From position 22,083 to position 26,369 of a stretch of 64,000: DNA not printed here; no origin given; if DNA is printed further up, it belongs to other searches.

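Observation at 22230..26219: Unusual chromatin-reader architecture: double bromodomain plus GATA-type zinc finger plus Tudor/Agenet-like module plus (GR)8 repeat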

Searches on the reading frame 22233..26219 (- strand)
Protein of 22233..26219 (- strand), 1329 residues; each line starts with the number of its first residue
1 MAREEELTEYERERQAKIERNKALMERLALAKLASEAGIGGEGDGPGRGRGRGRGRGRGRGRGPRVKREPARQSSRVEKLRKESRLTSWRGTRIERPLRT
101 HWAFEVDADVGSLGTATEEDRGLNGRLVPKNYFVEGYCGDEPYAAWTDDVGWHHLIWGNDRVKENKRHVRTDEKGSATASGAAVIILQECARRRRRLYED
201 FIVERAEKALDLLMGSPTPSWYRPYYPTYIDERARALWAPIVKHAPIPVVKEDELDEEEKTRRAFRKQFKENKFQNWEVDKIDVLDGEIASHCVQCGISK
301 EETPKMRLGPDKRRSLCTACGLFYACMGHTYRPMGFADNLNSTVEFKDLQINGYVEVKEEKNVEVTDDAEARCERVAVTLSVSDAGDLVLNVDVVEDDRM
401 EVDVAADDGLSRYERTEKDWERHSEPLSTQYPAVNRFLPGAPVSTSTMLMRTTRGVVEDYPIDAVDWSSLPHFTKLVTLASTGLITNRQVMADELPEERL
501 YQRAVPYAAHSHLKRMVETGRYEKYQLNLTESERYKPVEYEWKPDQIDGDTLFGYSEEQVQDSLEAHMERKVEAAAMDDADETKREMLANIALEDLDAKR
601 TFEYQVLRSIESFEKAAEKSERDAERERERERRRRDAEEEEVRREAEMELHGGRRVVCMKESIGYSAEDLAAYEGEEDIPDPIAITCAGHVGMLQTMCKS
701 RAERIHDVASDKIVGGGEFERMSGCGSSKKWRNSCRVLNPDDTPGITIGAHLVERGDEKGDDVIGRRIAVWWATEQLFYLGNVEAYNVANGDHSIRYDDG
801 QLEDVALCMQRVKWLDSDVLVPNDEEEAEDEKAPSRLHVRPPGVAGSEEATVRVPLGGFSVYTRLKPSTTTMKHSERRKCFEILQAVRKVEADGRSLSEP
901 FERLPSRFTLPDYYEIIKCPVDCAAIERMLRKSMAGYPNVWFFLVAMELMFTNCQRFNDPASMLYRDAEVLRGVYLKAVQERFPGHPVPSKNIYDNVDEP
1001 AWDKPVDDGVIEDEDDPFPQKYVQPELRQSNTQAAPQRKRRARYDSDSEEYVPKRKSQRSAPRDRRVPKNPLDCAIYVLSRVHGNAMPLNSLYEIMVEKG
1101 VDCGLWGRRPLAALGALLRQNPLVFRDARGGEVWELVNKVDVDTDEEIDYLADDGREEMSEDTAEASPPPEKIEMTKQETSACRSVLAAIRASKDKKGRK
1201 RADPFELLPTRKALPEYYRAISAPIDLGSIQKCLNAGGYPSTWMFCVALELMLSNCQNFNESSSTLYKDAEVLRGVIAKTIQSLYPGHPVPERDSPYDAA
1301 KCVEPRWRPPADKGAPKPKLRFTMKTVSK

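Call 3: search_protein_families(library=pfam, proteins=[window:22233-26219:-], max_evalue=1)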
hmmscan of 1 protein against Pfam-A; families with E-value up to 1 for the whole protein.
window:22233-26219:- (1329 aa): 3 families
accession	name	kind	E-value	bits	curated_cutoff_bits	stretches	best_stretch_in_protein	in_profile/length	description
PF00439.30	Bromodomain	-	5e-29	100.5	21.7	2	1194-1271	6-83/84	Bromodomain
PF00320.33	GATA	-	4.3e-08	33.1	26.8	1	293-329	1-35/36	GATA zinc finger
PF21743.3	PTM_DIR17_Tudor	-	0.0016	18.6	27.2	1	765-806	1-40/48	PTM/DIR17-like, Tudor domain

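Call 4: search_solved_structures(query=window:22233-26219:-, max_evalue=0.01, show_alignments=2)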
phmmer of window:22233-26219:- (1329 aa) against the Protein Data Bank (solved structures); distinct sequences matched with E-value up to 0.01: 363 (the best 60 are shown).
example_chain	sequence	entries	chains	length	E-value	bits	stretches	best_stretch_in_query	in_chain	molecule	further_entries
7y8r_U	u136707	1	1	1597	1.2e-52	182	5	873-978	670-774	Protein polybromo-1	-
2r0s_A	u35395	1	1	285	1.3e-17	65.9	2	893-983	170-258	Chromatin structure-remodeling complex protein RSC4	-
2r0y_A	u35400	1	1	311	1.7e-17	65.5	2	893-983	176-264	Chromatin structure-remodeling complex protein RSC4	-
2r0v_A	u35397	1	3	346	2.5e-17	64.9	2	893-983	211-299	Chromatin structure-remodeling complex protein RSC4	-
2r10_A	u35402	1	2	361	2.9e-17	64.7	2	893-983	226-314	Chromatin structure-remodeling complex protein RSC4, LINKER, Histone H3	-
6k15_X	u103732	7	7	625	1.6e-16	62.3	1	893-983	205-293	Chromatin structure-remodeling complex subunit RSC4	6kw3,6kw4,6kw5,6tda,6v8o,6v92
4q0n_A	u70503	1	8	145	7.8e-13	50.1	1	866-978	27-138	Protein polybromo-1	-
3g0j_A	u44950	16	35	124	8.9e-13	49.9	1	875-978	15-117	Protein polybromo-1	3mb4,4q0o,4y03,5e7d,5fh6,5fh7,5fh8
2yqd_A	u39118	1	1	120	1.7e-12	48.9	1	877-977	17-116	POLYBROMO-1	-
7lhy_A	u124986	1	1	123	2.6e-12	48.3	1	1184-1276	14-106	SWI/SNF nucleosome remodeling complex component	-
6dne_A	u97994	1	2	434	4.9e-12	47.4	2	906-981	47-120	Bromodomain-containing protein 4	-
8ov6_C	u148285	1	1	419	6e-12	47.1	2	900-981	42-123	Bromodomain-containing protein 4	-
3hmf_A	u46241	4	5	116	8.8e-12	46.6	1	883-977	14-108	Protein polybromo-1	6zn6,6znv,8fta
2ktb_B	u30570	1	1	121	9.3e-12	46.5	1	883-977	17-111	Protein polybromo-1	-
3ljw_A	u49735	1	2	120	9.4e-12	46.5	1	883-977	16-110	Protein polybromo-1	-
7vdv_a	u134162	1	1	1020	2.2e-11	45.3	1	874-978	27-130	Protein polybromo-1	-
2dat_A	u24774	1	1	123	2.3e-11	45.2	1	1176-1281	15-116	Possible global transcription activator SNF2L2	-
3tlp_A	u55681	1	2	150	5.3e-10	40.7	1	1175-1284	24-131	Protein polybromo-1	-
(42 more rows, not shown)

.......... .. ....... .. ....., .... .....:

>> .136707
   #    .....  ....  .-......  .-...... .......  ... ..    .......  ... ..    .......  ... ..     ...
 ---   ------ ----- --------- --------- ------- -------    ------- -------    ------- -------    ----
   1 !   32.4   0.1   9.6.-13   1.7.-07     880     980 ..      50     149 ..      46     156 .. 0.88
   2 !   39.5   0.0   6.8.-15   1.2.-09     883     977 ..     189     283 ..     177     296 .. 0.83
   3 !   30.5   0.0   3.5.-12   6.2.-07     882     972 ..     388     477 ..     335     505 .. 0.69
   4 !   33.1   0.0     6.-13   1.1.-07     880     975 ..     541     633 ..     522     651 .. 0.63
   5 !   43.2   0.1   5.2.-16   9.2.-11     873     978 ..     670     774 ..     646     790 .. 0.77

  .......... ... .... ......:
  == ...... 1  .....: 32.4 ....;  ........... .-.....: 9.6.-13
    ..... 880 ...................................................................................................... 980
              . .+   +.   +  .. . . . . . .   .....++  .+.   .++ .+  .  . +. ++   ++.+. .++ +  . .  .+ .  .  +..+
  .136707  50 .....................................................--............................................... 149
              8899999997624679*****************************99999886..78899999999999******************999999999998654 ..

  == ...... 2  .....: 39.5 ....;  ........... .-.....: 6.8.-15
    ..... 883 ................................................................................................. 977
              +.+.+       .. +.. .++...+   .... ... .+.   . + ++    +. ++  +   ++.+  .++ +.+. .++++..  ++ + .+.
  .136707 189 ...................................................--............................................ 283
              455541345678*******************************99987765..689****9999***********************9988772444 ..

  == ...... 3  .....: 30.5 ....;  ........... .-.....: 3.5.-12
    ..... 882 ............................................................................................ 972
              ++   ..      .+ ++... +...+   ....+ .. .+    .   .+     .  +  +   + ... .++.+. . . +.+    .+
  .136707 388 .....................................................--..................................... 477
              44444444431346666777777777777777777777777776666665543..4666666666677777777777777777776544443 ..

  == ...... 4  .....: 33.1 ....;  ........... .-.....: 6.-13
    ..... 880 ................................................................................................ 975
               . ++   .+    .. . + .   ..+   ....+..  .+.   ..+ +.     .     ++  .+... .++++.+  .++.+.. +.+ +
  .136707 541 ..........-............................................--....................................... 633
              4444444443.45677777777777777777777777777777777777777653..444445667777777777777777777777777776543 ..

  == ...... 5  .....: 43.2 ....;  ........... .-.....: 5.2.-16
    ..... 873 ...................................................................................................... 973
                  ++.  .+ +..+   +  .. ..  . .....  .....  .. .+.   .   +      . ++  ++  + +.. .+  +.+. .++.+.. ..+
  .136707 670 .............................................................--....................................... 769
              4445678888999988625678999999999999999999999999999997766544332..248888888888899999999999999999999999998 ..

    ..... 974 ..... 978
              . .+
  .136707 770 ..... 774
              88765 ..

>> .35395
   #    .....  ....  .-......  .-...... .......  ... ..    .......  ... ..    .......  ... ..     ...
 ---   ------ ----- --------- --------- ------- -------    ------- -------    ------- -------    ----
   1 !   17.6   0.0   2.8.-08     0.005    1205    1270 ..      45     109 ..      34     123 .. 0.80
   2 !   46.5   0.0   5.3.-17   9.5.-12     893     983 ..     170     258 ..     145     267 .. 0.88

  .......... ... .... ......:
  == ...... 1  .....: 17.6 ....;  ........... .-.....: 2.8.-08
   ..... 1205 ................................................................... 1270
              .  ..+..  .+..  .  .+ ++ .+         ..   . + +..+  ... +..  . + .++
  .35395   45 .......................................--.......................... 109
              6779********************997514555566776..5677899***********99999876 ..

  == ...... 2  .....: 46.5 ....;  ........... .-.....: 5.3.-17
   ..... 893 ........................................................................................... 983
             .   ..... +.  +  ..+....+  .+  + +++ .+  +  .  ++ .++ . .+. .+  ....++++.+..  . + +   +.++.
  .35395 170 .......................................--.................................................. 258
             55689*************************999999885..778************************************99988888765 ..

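Call 5: find_homologous_proteins(query=window:22233-26219:-, max_evalue=0.00001)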
Query window:22233-26219:- (1329 aa): 7 proteins with E <= 0.00001 among 8000 candidates.
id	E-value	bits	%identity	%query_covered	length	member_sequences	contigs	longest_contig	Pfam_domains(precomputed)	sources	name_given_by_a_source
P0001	0.0e+0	2827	100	92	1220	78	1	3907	PF00439.31,PF00320.34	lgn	-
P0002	0.0e+0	1842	61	100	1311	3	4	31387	PF00439.31,PF00320.34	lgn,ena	-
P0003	0.0e+0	1653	61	91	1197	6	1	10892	PF00439.31,PF00320.34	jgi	jgi:protein polybromo-1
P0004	0.0e+0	1635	59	92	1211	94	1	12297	PF00439.31,PF00320.34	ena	-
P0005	0.0e+0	1491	51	99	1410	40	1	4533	PF00439.31,PF00320.34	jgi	-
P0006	0.0e+0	1447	51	99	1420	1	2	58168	PF00439.31,PF21743.4,PF00320.34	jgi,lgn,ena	-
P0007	7.8e-8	49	33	5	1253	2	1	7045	PF09465.17,PF21743.4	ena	-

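Call 7: list_cluster_members(proteins=[P0001, P0002, P0003, P0004, P0005, P0006, P0007])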
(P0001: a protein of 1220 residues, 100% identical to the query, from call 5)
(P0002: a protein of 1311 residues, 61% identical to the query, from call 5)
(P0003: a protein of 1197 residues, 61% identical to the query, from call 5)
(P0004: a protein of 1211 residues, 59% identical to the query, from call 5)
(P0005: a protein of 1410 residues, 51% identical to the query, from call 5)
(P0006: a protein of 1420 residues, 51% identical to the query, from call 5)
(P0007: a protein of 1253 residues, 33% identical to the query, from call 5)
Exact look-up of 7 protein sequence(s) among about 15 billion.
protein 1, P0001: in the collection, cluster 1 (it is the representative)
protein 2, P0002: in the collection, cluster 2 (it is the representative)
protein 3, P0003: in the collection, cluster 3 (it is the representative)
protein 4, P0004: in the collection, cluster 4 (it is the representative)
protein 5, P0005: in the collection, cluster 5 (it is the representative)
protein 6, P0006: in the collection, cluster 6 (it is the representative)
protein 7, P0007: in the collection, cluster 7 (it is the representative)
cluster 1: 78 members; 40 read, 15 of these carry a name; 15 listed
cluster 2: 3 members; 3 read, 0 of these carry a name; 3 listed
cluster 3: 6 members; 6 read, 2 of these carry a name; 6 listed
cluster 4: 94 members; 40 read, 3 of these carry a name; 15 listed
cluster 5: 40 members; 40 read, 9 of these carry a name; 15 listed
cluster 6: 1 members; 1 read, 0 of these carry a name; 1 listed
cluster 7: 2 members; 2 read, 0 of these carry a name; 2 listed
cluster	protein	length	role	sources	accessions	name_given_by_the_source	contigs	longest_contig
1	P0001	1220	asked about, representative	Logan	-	-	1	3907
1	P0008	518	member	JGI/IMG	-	protein polybromo-1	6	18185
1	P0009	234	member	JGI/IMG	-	protein polybromo-1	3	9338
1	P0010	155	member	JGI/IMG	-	protein polybromo-1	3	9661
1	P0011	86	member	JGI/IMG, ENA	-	protein polybromo-1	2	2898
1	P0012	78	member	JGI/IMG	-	protein polybromo-1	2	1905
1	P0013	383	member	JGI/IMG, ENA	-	protein polybromo-1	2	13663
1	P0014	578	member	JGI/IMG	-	protein polybromo-1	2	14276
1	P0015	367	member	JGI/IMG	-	protein polybromo-1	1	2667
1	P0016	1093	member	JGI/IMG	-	protein polybromo-1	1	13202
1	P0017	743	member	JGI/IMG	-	protein polybromo-1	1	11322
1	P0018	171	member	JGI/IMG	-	protein polybromo-1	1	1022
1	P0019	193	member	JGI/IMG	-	protein polybromo-1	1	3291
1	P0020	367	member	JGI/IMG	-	protein polybromo-1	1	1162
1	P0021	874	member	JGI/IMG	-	protein polybromo-1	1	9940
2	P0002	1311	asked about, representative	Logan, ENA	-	-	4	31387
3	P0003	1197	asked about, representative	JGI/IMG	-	protein polybromo-1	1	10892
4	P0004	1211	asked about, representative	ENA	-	-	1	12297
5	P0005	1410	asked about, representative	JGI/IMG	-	-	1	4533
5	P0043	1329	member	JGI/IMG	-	protein polybromo-1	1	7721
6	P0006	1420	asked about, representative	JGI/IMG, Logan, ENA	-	-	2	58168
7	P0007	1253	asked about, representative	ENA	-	-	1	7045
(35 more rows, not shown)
